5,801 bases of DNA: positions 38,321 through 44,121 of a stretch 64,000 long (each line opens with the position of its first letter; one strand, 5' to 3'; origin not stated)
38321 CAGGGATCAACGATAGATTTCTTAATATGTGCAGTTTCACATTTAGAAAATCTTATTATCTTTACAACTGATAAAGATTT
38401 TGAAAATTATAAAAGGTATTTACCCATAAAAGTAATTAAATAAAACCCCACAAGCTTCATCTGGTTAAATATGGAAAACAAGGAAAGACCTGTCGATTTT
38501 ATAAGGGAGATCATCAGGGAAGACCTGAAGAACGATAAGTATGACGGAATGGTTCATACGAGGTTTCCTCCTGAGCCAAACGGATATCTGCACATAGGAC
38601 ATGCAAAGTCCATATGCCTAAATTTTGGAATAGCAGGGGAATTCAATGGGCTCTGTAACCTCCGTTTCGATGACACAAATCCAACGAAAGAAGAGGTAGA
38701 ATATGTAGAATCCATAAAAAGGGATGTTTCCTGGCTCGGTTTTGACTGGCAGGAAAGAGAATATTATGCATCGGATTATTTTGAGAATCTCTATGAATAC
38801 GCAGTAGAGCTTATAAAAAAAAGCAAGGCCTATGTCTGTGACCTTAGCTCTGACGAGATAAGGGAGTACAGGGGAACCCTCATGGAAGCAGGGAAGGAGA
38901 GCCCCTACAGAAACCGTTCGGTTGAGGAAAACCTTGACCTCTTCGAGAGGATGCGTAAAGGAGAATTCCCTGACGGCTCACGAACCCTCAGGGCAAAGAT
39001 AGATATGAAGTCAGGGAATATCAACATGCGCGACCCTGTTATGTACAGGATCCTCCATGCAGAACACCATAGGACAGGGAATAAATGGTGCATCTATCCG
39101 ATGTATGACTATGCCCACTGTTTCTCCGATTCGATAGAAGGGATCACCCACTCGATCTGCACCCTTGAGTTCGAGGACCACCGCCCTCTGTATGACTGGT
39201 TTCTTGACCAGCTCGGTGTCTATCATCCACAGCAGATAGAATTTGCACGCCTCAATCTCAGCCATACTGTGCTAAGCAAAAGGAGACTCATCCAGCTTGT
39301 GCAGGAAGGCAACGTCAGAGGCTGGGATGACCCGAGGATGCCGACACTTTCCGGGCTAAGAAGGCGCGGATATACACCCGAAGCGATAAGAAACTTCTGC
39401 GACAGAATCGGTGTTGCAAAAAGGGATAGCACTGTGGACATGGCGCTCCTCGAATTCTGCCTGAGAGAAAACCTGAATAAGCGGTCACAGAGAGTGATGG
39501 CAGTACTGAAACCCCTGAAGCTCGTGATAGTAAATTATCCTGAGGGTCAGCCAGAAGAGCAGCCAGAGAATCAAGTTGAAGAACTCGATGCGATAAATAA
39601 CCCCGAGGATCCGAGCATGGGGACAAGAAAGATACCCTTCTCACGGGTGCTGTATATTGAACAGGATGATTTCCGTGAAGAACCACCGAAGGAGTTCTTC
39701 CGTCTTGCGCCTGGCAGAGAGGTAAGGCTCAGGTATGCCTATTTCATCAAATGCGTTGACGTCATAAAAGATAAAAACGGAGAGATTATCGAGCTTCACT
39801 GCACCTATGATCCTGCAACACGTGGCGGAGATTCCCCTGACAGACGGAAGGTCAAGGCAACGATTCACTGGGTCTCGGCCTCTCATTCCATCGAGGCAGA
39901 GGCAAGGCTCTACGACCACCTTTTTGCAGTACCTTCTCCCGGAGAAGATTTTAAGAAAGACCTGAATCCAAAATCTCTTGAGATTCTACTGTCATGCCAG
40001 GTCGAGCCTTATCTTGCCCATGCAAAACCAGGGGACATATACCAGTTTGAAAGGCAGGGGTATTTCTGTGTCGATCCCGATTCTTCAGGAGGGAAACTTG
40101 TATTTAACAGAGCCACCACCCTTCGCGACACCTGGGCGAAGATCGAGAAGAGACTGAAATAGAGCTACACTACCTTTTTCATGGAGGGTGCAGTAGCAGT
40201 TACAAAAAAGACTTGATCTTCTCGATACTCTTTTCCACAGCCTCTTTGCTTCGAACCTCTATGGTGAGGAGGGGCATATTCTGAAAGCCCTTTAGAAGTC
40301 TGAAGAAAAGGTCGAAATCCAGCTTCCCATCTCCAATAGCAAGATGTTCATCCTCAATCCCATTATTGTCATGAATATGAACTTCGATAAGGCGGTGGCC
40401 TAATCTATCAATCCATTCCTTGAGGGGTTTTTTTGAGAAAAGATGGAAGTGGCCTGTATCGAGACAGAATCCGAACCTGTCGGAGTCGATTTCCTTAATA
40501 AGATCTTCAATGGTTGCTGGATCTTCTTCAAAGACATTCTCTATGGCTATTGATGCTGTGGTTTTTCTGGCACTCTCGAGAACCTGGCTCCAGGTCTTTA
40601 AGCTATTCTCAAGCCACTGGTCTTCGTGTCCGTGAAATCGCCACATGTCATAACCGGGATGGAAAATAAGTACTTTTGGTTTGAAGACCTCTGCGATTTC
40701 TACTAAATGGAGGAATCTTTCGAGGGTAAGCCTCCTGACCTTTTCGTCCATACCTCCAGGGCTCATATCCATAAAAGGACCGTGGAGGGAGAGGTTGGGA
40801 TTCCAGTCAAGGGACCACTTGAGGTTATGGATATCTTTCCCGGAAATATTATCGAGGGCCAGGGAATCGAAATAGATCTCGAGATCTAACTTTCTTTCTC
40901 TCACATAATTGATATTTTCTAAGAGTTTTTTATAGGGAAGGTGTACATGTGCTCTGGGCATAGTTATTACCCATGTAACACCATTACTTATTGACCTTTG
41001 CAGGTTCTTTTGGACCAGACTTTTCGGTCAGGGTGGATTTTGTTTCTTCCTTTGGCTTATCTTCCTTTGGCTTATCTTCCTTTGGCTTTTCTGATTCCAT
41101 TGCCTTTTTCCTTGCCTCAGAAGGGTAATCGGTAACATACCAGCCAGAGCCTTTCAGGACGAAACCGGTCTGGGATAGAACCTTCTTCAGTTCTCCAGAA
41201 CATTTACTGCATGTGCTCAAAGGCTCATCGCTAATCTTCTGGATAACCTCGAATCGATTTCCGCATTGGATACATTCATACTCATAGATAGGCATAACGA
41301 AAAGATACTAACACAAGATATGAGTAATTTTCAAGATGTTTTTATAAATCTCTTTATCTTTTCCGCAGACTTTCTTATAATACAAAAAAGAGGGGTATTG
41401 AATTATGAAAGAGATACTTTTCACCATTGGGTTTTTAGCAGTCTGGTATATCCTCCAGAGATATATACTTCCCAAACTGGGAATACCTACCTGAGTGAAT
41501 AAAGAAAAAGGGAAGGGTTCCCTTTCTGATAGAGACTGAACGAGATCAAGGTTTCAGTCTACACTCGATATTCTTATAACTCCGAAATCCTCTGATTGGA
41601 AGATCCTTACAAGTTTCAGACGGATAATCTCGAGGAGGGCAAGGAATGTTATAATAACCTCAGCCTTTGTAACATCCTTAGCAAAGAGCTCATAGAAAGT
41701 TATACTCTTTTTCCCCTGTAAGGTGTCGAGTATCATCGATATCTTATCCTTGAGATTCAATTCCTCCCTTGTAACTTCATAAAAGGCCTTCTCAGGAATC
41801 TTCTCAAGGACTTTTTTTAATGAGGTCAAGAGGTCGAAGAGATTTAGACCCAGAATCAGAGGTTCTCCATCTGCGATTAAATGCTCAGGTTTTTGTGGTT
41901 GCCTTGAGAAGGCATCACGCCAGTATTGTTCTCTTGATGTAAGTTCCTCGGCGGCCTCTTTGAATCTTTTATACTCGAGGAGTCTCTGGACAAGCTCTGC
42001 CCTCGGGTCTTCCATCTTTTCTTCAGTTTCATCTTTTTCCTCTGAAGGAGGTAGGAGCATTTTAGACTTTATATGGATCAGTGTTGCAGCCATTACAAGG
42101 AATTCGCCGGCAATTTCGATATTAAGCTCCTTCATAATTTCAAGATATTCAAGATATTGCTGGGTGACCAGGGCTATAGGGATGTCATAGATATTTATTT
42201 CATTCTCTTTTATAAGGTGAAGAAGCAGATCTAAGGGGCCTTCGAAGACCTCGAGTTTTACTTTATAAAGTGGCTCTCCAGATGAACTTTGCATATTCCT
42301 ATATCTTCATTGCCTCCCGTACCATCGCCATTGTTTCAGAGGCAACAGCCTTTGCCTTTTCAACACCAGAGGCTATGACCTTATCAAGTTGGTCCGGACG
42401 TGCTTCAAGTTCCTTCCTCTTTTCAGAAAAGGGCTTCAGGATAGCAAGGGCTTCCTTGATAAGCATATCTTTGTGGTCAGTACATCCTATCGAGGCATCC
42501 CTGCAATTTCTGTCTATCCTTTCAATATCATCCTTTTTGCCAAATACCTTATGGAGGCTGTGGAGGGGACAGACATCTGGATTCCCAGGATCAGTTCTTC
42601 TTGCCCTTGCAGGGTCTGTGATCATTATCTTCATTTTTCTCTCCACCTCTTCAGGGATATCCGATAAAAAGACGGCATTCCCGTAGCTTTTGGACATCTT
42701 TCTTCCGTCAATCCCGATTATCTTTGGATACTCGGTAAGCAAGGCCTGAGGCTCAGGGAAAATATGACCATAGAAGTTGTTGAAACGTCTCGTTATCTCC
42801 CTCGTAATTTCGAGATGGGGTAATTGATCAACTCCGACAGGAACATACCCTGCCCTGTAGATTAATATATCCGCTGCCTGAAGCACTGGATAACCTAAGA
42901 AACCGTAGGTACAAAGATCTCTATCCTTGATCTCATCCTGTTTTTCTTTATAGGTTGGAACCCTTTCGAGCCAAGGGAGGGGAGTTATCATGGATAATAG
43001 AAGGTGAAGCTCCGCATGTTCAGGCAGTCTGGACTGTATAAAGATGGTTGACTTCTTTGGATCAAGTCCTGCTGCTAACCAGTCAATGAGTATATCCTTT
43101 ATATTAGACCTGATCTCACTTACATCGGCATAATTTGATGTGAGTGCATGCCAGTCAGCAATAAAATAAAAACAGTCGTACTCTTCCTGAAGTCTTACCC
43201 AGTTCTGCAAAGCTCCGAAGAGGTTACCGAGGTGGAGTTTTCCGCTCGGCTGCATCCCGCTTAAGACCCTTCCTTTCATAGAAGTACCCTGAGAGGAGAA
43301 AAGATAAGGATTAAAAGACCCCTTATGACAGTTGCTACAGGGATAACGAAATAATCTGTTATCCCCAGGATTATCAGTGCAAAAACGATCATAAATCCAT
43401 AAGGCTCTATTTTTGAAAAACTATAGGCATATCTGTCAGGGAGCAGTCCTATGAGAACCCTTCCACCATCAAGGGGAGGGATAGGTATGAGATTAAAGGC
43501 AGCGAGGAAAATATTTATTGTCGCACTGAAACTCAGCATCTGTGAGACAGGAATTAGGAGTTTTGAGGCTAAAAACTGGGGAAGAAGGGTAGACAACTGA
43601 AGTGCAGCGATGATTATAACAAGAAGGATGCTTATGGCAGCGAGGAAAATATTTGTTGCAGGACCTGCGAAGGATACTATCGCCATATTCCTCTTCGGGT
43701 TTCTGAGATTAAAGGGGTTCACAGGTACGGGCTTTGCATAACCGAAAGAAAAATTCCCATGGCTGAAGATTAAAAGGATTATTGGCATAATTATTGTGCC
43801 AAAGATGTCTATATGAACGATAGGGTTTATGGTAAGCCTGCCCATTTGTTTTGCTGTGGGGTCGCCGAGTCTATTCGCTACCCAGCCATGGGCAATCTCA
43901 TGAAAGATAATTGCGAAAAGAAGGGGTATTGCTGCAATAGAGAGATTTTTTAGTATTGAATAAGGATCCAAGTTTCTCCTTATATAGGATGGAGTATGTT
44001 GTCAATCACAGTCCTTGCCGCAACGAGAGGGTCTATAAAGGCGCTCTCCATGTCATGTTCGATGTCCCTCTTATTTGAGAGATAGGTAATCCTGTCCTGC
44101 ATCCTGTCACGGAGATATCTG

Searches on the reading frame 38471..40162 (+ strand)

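Call 38: search_protein_families(library=pfam, proteins=[window:38471-40162:+], max_evalue=0.001)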
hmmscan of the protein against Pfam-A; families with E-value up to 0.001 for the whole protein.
window:38471-40162:+ (563 aa): 3 families
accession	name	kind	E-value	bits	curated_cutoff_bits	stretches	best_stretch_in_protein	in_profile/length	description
PF00749.27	tRNA-synt_1c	-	4.9e-116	387.5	23.4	1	27-336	1-313/314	tRNA synthetases class I (E and Q), catalytic domain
PF03950.23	tRNA-synt_1c_C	-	4.4e-30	104.2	23.9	1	340-447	2-91/91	tRNA synthetases class I (E and Q), anti-codon binding domain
PF20974.2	tRNA-synt_1c_C2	-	2.6e-25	89.3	23.9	1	464-535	1-69/69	tRNA synthetases class I (E and Q), anti-codon binding domain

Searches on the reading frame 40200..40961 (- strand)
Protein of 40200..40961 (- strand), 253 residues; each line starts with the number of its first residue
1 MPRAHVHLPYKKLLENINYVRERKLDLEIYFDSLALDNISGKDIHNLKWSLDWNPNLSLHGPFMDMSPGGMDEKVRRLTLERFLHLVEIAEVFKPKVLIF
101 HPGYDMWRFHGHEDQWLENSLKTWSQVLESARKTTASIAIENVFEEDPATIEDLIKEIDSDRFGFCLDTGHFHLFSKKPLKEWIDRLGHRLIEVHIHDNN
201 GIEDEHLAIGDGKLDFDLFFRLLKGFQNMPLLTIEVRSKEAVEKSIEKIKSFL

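Call 60: search_protein_families(library=pfam, proteins=[window:40200-40961:-], max_evalue=0.00001)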
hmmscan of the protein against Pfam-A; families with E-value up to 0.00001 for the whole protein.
window:40200-40961:- (253 aa): 1 family
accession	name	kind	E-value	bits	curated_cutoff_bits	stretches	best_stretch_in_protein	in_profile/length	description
PF01261.30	AP_endonuc_2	-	4.7e-31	108.8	31.1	1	56-251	43-248/249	Xylose isomerase-like TIM barrel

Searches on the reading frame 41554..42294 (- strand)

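Call 60: search_protein_families(library=pfam, proteins=[window:41554-42294:-], max_evalue=0.00001)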
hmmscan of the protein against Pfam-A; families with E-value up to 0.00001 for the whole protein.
window:41554-42294:- (246 aa): 1 family
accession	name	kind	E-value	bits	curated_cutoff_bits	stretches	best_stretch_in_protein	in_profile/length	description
PF02616.19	SMC_ScpA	-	3.6e-40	138.8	24.6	1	27-243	1-230/232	Segregation and condensation protein ScpA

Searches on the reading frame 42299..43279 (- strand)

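Call 60: search_protein_families(library=pfam, proteins=[window:42299-43279:-], max_evalue=0.00001)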
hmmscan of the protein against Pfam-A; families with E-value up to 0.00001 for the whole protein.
window:42299-43279:- (326 aa): 1 family
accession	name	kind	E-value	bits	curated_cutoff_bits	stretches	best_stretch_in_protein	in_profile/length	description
PF00579.31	tRNA-synt_1b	-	1.9e-67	228.1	21.1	1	4-281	7-291/292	tRNA synthetases class I (W and Y)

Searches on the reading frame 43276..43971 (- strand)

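Call 60: search_protein_families(library=pfam, proteins=[window:43276-43971:-], max_evalue=0.00001)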
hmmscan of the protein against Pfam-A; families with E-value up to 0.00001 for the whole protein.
window:43276-43971:- (231 aa): 1 family
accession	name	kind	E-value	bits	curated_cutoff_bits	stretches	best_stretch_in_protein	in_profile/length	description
PF02163.28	Peptidase_M50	-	1.9e-17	63.8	27.2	1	13-202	2-220/221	Peptidase family M50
